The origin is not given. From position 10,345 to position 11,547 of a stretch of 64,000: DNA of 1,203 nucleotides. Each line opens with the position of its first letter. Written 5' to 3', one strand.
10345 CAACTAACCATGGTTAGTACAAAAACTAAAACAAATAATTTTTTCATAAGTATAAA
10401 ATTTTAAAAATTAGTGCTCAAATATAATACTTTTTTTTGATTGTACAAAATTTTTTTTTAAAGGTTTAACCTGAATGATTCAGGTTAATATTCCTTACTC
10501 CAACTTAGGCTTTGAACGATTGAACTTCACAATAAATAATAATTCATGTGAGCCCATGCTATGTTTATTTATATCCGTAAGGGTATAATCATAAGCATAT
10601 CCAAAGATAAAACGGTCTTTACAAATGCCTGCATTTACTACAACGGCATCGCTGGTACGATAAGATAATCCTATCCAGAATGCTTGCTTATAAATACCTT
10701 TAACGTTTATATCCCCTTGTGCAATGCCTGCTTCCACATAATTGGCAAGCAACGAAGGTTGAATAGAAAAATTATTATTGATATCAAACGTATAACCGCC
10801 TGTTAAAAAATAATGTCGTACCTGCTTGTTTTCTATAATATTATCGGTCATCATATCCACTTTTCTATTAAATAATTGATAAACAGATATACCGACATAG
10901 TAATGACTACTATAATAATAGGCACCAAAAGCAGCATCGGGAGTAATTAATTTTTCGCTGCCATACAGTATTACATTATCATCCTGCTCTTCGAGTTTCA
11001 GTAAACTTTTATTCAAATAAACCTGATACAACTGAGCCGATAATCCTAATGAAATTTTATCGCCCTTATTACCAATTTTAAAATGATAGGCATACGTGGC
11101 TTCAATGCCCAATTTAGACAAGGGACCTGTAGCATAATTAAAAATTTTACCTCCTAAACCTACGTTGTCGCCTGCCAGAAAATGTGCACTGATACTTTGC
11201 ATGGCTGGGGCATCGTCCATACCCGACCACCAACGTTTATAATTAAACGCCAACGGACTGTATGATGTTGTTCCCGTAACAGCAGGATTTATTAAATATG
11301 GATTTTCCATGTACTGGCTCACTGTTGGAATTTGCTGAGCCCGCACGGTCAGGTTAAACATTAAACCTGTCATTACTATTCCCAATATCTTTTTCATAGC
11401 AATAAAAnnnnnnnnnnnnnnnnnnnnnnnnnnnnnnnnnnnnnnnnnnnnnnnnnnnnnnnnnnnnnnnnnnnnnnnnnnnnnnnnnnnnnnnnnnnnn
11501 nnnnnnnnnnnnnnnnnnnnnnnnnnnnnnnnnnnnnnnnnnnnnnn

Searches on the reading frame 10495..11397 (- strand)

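Call 29: search_protein_families(library=pfam, proteins=[window:10495-11397:-], max_evalue=0.000001)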
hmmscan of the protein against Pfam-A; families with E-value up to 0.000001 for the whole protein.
window:10495-11397:- (300 aa): 1 family
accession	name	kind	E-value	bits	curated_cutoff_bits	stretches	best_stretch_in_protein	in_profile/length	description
PF11751.14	PorP_SprF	-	1.8e-68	231.5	22.3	1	19-288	2-271/273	Type IX secretion system membrane protein PorP/SprF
